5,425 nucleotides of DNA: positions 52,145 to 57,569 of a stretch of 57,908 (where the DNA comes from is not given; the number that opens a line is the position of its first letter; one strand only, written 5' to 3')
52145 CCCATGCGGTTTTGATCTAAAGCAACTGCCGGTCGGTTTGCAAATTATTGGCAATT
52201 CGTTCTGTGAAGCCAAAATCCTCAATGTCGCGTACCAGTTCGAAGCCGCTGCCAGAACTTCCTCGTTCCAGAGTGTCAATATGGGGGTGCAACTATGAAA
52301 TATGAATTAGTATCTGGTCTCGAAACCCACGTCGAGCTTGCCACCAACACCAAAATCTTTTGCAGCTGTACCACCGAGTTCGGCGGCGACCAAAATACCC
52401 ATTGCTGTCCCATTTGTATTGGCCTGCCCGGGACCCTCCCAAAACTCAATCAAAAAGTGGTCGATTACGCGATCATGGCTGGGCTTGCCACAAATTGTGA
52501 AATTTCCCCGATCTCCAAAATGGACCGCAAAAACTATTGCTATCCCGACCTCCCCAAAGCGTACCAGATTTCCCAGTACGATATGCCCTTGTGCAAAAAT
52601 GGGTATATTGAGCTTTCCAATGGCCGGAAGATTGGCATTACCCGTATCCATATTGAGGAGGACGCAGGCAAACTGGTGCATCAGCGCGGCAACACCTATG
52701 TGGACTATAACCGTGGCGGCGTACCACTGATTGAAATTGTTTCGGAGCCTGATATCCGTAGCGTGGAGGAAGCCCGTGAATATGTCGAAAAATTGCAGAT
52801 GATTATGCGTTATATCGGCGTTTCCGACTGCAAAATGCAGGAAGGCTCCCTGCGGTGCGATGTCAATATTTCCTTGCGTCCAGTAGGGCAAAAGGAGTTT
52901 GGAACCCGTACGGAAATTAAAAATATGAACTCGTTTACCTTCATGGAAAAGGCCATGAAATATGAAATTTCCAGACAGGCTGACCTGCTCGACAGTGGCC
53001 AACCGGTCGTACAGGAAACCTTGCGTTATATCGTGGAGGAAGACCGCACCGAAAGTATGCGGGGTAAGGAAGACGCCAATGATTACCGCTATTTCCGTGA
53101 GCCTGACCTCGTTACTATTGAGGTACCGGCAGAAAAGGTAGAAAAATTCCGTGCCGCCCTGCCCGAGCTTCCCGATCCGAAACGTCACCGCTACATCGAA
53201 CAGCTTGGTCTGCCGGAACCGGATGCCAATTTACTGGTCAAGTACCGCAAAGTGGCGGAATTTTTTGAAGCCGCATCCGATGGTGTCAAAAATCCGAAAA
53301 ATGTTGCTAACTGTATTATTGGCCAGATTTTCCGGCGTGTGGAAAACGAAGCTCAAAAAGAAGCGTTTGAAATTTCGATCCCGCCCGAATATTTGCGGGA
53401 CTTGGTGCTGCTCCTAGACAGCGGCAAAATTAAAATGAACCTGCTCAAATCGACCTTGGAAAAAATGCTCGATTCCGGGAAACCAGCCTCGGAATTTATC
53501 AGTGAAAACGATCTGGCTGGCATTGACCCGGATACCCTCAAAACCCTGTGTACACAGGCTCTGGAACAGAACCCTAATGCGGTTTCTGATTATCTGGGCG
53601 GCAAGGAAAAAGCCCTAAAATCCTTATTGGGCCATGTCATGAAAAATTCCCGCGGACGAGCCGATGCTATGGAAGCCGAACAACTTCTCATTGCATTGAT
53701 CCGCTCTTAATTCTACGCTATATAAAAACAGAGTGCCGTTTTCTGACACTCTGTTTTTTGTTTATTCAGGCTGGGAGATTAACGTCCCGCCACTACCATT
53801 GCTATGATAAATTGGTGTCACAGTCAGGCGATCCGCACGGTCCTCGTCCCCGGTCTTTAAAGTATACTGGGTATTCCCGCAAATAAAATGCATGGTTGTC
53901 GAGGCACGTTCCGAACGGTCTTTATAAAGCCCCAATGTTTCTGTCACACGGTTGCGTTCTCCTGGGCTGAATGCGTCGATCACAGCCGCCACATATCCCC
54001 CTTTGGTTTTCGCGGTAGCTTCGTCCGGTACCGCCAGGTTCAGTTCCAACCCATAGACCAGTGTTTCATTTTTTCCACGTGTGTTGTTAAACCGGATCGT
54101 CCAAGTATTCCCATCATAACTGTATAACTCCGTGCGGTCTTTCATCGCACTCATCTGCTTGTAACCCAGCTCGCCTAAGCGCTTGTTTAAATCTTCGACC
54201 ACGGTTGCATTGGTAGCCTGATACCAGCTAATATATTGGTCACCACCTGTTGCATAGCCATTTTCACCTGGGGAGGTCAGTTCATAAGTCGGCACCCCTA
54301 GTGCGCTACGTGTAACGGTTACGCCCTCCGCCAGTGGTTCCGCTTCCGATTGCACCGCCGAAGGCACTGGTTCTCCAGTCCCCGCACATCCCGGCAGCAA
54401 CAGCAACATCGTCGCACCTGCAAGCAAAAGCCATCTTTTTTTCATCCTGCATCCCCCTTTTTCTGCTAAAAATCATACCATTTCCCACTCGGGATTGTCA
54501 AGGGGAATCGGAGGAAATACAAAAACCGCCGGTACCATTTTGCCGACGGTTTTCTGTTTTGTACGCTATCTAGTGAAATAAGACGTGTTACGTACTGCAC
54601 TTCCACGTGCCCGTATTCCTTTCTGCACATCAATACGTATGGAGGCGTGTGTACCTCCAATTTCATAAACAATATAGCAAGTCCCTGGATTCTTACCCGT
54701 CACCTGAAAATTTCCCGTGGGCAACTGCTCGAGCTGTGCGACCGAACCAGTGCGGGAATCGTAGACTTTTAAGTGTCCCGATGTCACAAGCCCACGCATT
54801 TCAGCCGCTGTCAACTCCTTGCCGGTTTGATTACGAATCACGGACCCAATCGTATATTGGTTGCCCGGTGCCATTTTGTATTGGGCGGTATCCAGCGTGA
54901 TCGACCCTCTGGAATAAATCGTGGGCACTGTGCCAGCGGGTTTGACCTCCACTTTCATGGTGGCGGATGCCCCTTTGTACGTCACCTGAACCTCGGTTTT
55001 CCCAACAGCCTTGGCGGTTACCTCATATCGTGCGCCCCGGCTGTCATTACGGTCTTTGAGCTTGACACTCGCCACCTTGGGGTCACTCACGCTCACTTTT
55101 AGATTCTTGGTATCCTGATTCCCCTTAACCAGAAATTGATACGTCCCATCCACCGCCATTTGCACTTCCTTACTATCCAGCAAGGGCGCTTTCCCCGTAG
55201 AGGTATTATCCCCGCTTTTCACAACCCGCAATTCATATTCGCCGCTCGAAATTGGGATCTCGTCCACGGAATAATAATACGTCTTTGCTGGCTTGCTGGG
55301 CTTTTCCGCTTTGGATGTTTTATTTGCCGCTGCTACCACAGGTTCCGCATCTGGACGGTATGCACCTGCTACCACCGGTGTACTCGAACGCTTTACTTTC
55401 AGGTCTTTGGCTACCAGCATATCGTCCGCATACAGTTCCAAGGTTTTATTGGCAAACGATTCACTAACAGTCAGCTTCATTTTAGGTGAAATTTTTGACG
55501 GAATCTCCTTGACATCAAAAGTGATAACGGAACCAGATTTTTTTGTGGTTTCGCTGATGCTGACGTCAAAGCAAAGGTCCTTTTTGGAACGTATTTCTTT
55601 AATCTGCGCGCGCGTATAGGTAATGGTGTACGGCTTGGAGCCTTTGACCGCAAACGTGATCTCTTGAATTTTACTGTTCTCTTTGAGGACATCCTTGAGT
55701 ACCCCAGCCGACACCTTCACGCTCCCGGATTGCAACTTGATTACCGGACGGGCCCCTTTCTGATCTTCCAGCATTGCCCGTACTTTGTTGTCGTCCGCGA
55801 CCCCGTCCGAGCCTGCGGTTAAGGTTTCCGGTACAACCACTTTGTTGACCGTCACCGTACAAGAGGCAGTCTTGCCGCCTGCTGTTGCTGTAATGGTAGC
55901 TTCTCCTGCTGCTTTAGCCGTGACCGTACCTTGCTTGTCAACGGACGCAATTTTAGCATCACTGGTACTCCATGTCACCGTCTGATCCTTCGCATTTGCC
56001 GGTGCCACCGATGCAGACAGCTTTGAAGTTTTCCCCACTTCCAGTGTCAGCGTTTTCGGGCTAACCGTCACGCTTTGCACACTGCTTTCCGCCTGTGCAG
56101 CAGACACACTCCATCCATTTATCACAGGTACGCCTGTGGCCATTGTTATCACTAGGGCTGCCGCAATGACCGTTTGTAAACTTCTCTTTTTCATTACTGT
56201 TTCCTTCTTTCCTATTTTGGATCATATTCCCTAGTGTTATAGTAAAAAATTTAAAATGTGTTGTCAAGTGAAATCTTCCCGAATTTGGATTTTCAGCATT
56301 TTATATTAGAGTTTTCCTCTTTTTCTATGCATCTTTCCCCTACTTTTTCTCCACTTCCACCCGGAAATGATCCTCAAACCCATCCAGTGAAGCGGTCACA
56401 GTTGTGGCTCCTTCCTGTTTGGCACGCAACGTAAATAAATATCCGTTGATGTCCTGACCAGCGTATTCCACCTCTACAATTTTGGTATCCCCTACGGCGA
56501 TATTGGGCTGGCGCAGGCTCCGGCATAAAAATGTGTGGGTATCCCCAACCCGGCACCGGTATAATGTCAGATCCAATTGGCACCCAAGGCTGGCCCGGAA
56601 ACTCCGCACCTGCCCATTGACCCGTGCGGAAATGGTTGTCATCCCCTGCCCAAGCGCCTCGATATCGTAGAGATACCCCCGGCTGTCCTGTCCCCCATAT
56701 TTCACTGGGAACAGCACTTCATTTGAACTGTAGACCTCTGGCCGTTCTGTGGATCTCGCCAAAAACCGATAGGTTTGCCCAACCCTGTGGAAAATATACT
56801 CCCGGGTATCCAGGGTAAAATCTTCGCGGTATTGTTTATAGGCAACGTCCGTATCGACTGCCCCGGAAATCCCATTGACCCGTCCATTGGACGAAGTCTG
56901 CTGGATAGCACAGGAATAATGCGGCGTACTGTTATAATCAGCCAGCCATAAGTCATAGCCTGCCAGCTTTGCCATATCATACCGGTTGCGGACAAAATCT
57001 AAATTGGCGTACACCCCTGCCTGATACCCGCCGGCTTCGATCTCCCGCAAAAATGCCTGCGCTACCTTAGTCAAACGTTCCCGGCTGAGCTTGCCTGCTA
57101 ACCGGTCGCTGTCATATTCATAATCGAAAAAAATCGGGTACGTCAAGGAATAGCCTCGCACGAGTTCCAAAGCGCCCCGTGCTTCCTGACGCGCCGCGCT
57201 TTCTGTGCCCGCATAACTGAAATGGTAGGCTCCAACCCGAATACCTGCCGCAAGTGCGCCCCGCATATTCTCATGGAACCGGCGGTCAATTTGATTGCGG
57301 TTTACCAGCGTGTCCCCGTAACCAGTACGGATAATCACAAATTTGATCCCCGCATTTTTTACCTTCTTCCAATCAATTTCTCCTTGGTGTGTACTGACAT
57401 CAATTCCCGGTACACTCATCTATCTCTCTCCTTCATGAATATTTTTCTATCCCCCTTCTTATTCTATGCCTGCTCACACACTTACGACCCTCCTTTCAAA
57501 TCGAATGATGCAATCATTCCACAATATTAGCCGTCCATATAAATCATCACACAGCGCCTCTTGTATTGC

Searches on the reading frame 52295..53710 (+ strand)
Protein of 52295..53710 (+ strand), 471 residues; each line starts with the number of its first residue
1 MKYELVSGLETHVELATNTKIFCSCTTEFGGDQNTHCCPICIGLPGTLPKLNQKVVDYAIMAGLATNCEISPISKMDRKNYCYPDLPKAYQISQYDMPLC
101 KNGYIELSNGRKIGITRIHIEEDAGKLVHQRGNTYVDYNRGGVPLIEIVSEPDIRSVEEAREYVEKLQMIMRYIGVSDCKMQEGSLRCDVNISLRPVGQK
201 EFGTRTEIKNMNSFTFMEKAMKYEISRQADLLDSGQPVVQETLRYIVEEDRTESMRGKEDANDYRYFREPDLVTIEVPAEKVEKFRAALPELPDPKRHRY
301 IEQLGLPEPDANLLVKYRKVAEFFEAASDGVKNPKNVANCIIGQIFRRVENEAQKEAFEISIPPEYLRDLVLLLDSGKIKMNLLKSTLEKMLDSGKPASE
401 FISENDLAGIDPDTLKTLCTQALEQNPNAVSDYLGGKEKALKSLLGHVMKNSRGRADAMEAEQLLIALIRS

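Call 66: search_protein_families(library=pfam, proteins=[window:52295-53710:+], max_evalue=0.00001)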
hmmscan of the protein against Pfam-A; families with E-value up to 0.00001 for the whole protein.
window:52295-53710:+ (471 aa): 2 families
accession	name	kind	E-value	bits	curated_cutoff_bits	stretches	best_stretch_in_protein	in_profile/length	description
PF02934.20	GatB_N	-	1.2e-118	395.7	23.4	1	6-282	2-276/277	GatB/GatE catalytic domain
PF02637.23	GatB_Yqey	-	8.1e-32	110.6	27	1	322-467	1-146/148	GatB domain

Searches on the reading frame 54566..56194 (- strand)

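Call 66: search_protein_families(library=pfam, proteins=[window:54566-56194:-], max_evalue=0.00001)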
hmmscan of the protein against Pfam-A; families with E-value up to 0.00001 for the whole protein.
window:54566-56194:- (542 aa): 2 families
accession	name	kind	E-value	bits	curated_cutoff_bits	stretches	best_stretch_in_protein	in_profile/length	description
PF02368.24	Big_2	-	1.3e-23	83.1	22.8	1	39-114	2-79/79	Bacterial Ig-like domain (group 2)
PF13629.12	T2SS-T3SS_pil_N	-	4.6e-07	29.9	23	0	366-417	23-71/72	Pilus formation protein N terminal region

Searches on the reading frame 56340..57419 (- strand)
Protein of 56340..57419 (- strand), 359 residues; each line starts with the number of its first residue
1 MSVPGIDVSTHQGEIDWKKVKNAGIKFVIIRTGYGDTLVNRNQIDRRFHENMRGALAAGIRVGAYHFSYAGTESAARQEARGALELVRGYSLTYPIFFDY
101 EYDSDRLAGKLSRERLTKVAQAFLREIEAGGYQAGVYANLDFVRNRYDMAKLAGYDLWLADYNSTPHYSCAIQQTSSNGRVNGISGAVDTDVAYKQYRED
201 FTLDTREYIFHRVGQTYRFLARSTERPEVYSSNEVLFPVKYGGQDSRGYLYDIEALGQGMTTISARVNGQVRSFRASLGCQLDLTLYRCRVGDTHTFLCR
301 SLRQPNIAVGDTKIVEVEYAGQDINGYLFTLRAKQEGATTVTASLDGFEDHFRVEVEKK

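Call 66: search_protein_families(library=pfam, proteins=[window:56340-57419:-], max_evalue=0.00001)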
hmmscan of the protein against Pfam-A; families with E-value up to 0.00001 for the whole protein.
window:56340-57419:- (359 aa): 1 family
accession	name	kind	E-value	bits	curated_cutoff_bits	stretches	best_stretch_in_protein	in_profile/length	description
PF01183.26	Glyco_hydro_25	-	1.9e-29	103.7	27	1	6-181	1-177/180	Glycosyl hydrolases family 25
